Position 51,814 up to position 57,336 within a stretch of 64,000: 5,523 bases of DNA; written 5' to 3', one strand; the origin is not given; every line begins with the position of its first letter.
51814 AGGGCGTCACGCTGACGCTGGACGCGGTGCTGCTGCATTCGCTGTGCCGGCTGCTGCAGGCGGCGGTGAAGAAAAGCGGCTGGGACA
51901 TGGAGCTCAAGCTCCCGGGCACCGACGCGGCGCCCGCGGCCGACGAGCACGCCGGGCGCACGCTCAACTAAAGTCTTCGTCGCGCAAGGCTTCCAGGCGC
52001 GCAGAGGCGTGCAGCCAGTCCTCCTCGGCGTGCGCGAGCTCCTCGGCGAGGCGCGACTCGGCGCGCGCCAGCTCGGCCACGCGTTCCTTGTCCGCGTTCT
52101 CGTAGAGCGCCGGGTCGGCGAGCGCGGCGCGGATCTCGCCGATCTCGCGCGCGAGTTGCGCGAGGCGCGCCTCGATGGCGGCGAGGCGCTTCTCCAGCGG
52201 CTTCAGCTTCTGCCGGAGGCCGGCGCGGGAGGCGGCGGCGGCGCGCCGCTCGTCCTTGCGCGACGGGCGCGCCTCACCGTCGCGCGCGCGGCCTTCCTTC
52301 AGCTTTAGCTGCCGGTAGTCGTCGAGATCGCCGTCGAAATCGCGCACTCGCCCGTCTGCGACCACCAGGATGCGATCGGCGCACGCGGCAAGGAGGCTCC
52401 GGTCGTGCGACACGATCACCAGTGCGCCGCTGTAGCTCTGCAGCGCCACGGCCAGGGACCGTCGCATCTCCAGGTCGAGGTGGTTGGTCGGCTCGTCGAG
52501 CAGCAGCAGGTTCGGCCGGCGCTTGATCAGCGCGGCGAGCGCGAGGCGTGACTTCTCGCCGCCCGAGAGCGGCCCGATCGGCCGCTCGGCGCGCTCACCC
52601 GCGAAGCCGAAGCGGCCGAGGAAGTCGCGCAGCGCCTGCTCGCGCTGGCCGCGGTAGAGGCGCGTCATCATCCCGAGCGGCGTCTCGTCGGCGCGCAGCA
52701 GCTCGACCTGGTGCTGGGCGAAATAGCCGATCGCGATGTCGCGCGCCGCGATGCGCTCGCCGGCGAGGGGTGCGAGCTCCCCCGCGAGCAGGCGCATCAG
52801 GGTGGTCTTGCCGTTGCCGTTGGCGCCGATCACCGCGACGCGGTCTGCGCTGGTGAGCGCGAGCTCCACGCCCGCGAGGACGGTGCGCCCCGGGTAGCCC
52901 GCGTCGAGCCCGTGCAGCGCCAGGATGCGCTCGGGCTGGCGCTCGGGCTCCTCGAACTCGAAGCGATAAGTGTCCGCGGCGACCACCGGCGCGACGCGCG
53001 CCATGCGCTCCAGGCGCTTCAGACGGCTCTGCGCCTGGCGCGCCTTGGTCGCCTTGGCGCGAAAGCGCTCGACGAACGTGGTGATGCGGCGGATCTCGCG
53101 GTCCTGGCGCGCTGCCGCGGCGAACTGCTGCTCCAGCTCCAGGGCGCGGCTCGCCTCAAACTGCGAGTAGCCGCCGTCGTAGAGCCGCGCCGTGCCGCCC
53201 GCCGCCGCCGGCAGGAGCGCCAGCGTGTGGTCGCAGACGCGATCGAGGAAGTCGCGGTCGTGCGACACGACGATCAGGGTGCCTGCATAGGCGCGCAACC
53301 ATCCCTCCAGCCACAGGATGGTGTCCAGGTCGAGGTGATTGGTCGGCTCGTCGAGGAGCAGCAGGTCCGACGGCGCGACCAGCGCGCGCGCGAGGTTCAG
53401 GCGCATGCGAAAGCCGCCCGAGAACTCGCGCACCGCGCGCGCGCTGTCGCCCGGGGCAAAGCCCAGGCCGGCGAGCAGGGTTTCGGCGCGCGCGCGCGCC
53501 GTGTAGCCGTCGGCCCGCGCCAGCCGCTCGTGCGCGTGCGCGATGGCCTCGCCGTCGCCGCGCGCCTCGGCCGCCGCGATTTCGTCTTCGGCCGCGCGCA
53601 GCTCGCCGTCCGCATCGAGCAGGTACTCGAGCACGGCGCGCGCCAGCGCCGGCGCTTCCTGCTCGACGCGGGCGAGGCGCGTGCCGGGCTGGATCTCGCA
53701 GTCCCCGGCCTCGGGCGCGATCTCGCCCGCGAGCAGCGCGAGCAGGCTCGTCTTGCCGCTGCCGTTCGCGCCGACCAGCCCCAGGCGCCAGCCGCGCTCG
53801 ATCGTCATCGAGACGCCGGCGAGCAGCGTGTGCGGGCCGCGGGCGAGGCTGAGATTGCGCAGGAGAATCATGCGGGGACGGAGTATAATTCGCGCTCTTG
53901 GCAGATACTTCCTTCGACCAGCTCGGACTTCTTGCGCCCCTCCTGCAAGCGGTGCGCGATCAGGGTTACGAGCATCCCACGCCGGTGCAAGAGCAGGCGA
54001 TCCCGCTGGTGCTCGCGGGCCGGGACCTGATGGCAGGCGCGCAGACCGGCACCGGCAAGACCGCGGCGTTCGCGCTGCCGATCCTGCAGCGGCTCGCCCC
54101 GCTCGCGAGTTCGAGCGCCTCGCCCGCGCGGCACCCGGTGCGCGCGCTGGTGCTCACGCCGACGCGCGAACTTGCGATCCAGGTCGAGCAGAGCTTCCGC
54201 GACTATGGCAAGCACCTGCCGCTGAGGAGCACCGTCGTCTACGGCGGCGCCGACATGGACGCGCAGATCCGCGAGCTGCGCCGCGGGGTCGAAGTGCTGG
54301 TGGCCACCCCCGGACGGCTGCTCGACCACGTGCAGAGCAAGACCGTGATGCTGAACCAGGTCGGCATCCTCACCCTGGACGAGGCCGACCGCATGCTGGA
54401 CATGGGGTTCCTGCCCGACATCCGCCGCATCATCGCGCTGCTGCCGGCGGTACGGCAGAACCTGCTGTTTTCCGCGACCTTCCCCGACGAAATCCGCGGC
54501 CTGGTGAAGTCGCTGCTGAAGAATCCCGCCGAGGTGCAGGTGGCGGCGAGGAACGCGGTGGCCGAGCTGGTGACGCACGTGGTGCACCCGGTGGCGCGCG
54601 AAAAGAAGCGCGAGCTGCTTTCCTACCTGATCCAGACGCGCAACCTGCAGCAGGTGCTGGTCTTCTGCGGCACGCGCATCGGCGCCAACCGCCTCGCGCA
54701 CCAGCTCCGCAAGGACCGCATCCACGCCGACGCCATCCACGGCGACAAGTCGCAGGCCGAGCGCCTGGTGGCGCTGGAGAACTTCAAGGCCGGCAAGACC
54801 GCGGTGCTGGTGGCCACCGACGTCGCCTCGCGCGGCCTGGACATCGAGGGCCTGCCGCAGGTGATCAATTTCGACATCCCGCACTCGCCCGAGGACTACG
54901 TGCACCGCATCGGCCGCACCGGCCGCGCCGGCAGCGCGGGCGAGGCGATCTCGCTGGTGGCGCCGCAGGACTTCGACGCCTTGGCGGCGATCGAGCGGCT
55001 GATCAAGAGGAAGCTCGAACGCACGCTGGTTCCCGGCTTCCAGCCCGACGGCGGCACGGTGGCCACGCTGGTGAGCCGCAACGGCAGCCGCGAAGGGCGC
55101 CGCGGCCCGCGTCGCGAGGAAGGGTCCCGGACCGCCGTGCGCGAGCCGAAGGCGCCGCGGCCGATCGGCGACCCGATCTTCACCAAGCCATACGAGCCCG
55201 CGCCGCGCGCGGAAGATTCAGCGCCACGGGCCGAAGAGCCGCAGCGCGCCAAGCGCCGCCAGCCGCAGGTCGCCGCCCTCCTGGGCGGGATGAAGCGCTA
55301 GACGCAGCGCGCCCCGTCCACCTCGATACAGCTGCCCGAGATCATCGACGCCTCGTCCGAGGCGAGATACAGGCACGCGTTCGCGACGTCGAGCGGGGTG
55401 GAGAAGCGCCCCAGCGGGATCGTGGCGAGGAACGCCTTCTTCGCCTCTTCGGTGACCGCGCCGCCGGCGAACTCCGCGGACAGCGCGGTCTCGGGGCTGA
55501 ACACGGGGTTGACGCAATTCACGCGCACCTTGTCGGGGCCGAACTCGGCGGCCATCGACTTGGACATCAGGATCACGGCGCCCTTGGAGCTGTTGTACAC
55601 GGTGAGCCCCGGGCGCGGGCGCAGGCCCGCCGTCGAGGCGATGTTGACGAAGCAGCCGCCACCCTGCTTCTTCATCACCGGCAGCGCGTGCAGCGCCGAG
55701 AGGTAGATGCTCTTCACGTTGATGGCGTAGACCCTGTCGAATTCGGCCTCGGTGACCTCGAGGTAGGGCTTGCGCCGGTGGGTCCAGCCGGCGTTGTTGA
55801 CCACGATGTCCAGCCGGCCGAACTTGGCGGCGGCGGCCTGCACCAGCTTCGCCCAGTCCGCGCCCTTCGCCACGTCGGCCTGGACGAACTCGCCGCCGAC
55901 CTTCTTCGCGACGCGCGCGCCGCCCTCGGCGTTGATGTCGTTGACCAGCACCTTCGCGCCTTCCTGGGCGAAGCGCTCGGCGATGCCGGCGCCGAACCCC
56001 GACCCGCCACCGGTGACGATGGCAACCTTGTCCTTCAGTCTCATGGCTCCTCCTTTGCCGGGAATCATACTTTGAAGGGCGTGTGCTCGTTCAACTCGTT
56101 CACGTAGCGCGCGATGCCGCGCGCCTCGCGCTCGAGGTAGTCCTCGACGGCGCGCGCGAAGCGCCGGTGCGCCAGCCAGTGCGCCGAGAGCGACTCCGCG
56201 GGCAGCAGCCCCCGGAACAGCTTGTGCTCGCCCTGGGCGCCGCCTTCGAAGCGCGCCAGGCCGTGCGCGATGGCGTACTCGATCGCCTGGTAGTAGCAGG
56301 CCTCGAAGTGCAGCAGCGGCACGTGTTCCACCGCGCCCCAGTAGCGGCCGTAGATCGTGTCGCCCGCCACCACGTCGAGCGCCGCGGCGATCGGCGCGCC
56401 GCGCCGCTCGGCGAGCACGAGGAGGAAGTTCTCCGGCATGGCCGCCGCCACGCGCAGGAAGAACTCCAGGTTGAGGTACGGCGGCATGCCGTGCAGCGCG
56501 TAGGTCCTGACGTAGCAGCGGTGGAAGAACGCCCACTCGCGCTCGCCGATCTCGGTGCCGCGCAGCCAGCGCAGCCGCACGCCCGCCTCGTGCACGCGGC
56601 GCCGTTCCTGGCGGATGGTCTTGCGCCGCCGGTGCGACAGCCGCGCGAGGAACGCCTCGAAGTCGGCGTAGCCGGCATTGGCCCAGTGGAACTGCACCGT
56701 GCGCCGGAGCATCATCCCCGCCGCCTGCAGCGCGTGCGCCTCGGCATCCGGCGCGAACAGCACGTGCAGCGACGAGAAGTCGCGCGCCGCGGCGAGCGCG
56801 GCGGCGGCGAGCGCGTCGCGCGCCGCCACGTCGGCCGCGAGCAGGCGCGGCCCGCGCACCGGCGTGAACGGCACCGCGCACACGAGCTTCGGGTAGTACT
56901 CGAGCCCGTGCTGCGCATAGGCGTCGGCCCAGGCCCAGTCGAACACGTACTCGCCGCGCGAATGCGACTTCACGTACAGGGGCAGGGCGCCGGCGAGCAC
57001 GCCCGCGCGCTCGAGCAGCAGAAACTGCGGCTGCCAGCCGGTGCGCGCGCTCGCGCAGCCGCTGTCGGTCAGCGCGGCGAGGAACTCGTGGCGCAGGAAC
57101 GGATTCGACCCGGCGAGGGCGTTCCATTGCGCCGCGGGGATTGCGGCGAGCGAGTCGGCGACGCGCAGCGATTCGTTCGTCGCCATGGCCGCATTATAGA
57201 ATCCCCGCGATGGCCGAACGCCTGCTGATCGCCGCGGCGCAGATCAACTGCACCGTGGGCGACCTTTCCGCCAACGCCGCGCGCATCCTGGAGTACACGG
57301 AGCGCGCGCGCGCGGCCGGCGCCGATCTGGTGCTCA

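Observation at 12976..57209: Window-wide pattern: isolated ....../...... boxes 6-10 nt from start codons with no Shine-Dalgarno (predicted leaderless mRNAs)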

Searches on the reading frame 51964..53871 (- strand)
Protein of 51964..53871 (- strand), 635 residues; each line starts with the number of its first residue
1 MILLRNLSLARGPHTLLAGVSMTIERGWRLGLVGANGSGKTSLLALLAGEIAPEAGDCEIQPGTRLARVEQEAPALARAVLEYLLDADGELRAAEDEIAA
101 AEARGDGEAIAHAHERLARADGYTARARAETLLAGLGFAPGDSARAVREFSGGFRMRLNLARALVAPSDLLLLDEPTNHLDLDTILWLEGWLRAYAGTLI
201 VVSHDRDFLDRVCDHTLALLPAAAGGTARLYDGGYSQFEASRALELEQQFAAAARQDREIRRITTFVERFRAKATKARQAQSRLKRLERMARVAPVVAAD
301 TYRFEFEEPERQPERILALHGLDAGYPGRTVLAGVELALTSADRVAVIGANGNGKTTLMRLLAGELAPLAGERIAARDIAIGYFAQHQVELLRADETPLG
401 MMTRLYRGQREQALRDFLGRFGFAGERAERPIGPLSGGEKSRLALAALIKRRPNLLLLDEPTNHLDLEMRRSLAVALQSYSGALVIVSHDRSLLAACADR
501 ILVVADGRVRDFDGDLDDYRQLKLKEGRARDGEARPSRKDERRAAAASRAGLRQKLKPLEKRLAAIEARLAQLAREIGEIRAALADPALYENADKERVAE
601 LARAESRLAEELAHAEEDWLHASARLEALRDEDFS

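Call 9: find_related_loci(query=window:51964-53871:-, collection=genome_contigs, flank=10000)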
Query window:51964-53871:- (635 aa) in genome_contigs; peptide patterns used: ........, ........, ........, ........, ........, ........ (x = any residue, [..] = any of these).
599 stretches matched a pattern (row limit reached: there are more); 536 encode a relative of the query (tblastn E <= 1e-3); the best 80 are kept; 80 distinct loci.
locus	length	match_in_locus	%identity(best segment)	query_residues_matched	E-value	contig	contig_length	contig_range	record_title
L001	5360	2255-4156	83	1-633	0e+0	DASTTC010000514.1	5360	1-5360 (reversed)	MAG TPA_asm: Burkholderiales bacterium isolate SMAG_U2296 k141_689900, whole genome shotgun sequence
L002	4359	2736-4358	74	1-546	0e+0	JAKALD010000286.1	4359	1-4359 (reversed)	MAG: Proteobacteria bacterium isolate WY5.bin10 NODE_42779_length_4359_cov_1.614839, whole genome shotgun sequence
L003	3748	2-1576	67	1-630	0e+0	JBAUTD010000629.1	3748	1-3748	MAG: Burkholderiales bacterium isolate MFD01526_ilm_asm_bin20 k127_115117, whole genome shotgun sequence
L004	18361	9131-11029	82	1-630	0e+0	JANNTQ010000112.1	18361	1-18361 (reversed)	MAG: Betaproteobacteria bacterium isolate SOY_30_metabat_87 SOY_30_k141_2170296, whole genome shotgun sequence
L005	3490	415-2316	51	1-633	0e+0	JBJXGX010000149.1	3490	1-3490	MAG: Burkholderiales bacterium isolate F1F2.bin.163 k127_1197160, whole genome shotgun sequence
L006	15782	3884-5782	51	1-630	0e+0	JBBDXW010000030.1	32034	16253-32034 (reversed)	MAG: Woeseia sp. isolate LejiaD_61_26 Lejia_D_2281_length_32034_cov_15, whole genome shotgun sequence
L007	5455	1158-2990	51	1-627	0e+0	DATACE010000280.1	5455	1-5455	MAG TPA_asm: Burkholderiales bacterium isolate SMAG_U6716 k141_378200, whole genome shotgun sequence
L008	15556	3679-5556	49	1-628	0e+0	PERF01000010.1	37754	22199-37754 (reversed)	MAG: Methylobacter sp. isolate WM.3.3 WM_1000428_37754, whole genome shotgun sequence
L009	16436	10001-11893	50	1-628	0e+0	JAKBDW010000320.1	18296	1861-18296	MAG: Proteobacteria bacterium isolate BP6.bin131 NODE_4455_length_18296_cov_1.204359, whole genome shotgun sequence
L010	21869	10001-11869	49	1-626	0e+0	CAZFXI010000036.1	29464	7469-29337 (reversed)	MAG TPA_asm: uncultured Sedimenticola sp. isolate SRP338002_co1_149 genome assembly, contig: NODE_1460_length_29464_cov_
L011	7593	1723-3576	50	1-629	0e+0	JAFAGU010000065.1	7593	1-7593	MAG: Betaproteobacteria bacterium isolate CP_BE_BS_3 BE_BS_k147_3461715, whole genome shotgun sequence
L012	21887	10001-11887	51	1-630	0e+0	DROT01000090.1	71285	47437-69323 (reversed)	MAG TPA_asm: Gammaproteobacteria bacterium isolate HyVt-541 HyVt-541_k145_181996, whole genome shotgun sequence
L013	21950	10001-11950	48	1-629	0e+0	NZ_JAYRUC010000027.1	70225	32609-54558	MAG: Pandoraea sp. isolate NJ_NJASGE2bin.1 NODE_351_length_70225_cov_2.970013, whole genome shotgun sequence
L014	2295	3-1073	83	15-632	0e+0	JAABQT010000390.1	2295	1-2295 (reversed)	MAG: Betaproteobacteria bacterium isolate S06.Bin099 Scaffold_379, whole genome shotgun sequence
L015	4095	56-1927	48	1-628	0e+0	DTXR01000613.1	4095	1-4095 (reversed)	MAG TPA_asm: Chromatiaceae bacterium isolate UWMA-0197 k99_3271058, whole genome shotgun sequence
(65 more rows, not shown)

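Call 21: search_protein_families(library=ncbifam, proteins=[window:51964-53871:-], max_evalue=0.00001)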
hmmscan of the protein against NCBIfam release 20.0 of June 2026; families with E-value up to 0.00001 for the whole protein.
window:51964-53871:- (635 aa): 191 families (the best 25 are shown)
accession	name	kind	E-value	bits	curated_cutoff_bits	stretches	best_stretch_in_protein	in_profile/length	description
NF007921.0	PRK10636.1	equivalog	6.3e-193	642.5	917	1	1-632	1-634/638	ABC transporter ATP-binding protein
NF000355.4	ribo_prot_ABC_F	equivalog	3.5e-133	445.1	380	3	3-286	4-250/499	ribosomal protection-like ABC-F family protein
NF011646.0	PRK15064.1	equivalog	5e-116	388.2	762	1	1-521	1-525/530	ABC-F family ATPase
NF050005.1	ABC_ATPase_Uup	equivalog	2.5e-92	310.1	900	1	2-614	4-628/636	ATP-binding cassette ATPase Uup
NF000514.1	ABCF_OptrA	exception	1.3e-88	298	1450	1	110-587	143-615/655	ABC-F type ribosomal protection protein OptrA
NF008775.0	PRK11819.1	equivalog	1.5e-88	297.8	599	1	14-537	20-547/556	energy-dependent translational throttle protein EttA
TIGR03719.1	ABC_ABC_ChvD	subfamily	8.5e-87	292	806.75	1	14-526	18-536/552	energy-dependent translational throttle protein EttA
NF008358.0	PRK11147.1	equivalog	1.3e-83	281.4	936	1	2-619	4-625/635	ABC transporter ATP-binding protein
NF000171.1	ABCF_producer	exception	1.7e-71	241.3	800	3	9-273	11-287/541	TlrC/CarA/OleB/SrmB family ABC-F type ribosomal protection protein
NF000168.2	ABCF_Msr_all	exception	2.4e-71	240.8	680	2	316-550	5-216/487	Msr family ABC-F type ribosomal protection protein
NF000169.2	ABCF_Sal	exception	4.3e-70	236.9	725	4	275-463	276-460/542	Sal family ABC-F type ribosomal protection protein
NF000170.2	ABCF_Vga_all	exception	7e-67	226.1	725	3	270-528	223-477/521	Vga family ABC-F type ribosomal protection protein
NF043038.1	ABCF_CplR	exception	8.6e-63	212.8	780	3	332-526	302-491/544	ABC-F type ribosomal protection protein CplR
NF000167.2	ABCF_Lsa_all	exception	8.2e-55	186.7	750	4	147-280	115-243/492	Lsa family ABC-F type ribosomal protection protein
NF000166.1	ABCF_CarA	exception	1.4e-53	181.9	1050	3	14-262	18-282/556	ABC-F type ribosomal protection protein Car(A)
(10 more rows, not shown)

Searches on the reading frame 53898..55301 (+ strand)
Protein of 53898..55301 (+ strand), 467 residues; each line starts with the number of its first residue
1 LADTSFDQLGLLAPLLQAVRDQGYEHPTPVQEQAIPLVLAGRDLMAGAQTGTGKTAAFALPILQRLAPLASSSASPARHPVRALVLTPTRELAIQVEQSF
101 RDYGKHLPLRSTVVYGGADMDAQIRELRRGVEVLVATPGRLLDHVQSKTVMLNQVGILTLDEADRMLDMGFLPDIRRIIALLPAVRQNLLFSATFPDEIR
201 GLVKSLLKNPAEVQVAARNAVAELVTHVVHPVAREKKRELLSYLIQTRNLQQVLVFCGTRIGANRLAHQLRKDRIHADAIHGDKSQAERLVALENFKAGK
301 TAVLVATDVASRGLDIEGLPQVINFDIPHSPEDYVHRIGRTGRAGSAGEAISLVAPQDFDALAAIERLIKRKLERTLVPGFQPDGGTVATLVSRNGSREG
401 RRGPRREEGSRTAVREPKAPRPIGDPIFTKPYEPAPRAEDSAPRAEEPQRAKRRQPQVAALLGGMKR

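Call 22: search_protein_families(library=ncbifam, proteins=[window:53898-55301:+], max_evalue=0.00001)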
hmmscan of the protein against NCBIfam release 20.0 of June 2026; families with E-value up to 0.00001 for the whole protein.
window:53898-55301:+ (467 aa): 23 families
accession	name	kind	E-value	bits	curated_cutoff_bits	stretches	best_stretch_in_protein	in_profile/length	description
NF007882.0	PRK10590.1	equivalog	5.3e-165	549.8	743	1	5-455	2-451/456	ATP-dependent RNA helicase RhlE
NF053711.1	RNA_heli_RhlE1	exception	5.5e-150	499.9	750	1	5-389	2-383/434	RNA helicase RhlE1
NF053710.1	RNA_heli_RhlE2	exception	7.3e-147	490.5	925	1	5-419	2-417/635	RNA helicase RhlE2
NF053631.1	RNA_helic_CshA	equivalog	2.8e-124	415.3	646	1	6-380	1-367/434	degradosome RNA helicase CshA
NF053636.1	DDHlcsCsdAPsy1082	equivalog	3.1e-113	379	890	1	4-410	3-402/512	DEAD/DEAH box helicase CsdA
NF008744.0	PRK11776.1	equivalog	7.9e-112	374.1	524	1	3-380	3-372/460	ATP-dependent RNA helicase DbpA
NF008394.0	PRK11192.1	equivalog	6.3e-104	348.3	507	1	4-386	3-383/441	ATP-dependent RNA helicase SrmB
NF002340.1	PRK01297.1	equivalog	6.1e-101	337.9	564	1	4-373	1-372/372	ATP-dependent RNA helicase RhlB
NF008642.0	PRK11634.1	equivalog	1e-95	321.5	989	1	3-373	5-368/628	DEAD/DEAH family ATP-dependent RNA helicase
NF003419.0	PRK04837.1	equivalog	7.5e-89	298.4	588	1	2-373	7-379/424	ATP-dependent RNA helicase RhlB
NF003390.0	PRK04537.1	equivalog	1.2e-82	278.8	732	1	2-374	7-381/572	ATP-dependent RNA helicase RhlB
TIGR01389.1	recQ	equivalog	1.6e-24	86.3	640.2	1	23-363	10-337/591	DNA helicase RecQ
NF010337.0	PRK13766.1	equivalog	3.8e-21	74.9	610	1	224-360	340-483/781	Hef nuclease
TIGR04121.1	DEXH_lig_assoc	equivalog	9.4e-19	66.6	850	1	21-362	9-364/804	ligase-associated DNA damage response DEXH box helicase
TIGR00614.1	recQ_fam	subfamily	7.4e-18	64.6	219.8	1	231-365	207-341/470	RecQ family ATP-dependent DNA helicase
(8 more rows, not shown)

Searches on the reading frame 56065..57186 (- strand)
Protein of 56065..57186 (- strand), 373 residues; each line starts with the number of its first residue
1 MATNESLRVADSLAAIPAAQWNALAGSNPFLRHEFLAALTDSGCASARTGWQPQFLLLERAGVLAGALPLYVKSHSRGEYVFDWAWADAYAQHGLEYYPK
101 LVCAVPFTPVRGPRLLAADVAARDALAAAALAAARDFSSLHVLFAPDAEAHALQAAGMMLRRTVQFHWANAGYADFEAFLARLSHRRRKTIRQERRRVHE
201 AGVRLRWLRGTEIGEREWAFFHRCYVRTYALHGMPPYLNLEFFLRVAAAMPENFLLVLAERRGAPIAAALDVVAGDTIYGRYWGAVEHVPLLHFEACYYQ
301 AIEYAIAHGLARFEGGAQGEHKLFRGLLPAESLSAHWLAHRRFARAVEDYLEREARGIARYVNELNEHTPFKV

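Call 22: search_protein_families(library=ncbifam, proteins=[window:56065-57186:-], max_evalue=0.00001)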
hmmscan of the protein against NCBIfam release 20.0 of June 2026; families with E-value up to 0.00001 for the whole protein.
window:56065-57186:- (373 aa): 0 families

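Call 34: find_encoding_contigs(protein=window:56065-57186:-, flank=10000, max_places=6)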
Protein window:56065-57186:- (373 aa): 11 contigs read that carry it; 6 places shown.
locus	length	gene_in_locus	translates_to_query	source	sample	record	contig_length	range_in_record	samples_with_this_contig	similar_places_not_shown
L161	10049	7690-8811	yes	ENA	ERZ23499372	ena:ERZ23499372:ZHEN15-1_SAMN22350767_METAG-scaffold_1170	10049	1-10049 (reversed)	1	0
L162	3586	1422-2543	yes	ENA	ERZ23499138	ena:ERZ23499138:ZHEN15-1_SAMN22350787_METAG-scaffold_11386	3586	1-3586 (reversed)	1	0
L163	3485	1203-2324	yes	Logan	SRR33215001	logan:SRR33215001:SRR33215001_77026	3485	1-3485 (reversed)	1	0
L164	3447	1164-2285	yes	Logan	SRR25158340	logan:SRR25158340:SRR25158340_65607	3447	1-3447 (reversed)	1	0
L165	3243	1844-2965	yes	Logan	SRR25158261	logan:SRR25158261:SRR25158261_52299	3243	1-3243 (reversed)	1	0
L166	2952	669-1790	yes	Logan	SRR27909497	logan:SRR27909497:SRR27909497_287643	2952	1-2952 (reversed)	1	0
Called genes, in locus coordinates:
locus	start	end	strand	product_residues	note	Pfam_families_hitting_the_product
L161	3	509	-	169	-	?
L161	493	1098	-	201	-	PF03548:LolA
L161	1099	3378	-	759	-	PF13491:FtsK_4TM, PF17854:FtsK_alpha, PF01580:FtsK_SpoIIIE, PF09397:FtsK_gamma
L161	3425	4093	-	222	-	PF00027:cNMP_binding, PF13545:HTH_Crp_2, PF00325:Crp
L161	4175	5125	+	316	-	PF07992:Pyr_redox_2, PF12831:FAD_oxidored (faint), PF13738:Pyr_redox_3, PF00070:Pyr_redox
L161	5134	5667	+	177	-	PF01713:Smr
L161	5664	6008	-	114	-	PF00543:P-II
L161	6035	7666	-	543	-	PF00795:CN_hydrolase, PF02540:NAD_synthase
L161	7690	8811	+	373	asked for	PF04339:FemAB_like, PF13480:Acetyltransf_6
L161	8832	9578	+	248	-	PF00106:adh_short, PF08659:KR (weak), PF23441:SDR (faint), PF13561:adh_short_C2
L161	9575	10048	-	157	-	?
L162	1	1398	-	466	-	?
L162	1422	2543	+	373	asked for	PF04339:FemAB_like, PF13480:Acetyltransf_6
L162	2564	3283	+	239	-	PF00106:adh_short, PF08659:KR (faint), PF23441:SDR (faint), PF13561:adh_short_C2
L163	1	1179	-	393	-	?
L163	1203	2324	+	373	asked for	PF04339:FemAB_like, PF13480:Acetyltransf_6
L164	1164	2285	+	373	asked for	PF04339:FemAB_like, PF13480:Acetyltransf_6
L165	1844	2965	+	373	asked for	PF04339:FemAB_like, PF13480:Acetyltransf_6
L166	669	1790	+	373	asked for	PF04339:FemAB_like, PF13480:Acetyltransf_6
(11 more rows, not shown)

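Call 36: search_protein_families(library=pfam, proteins=[window:56065-57186:-], max_evalue=0.001)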
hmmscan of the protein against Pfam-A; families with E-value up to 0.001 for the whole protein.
window:56065-57186:- (373 aa): 1 family
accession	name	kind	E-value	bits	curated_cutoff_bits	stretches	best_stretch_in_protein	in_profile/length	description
PF04339.18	FemAB_like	-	1.4e-149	498.7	27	1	13-372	2-368/369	Peptidogalycan biosysnthesis/recognition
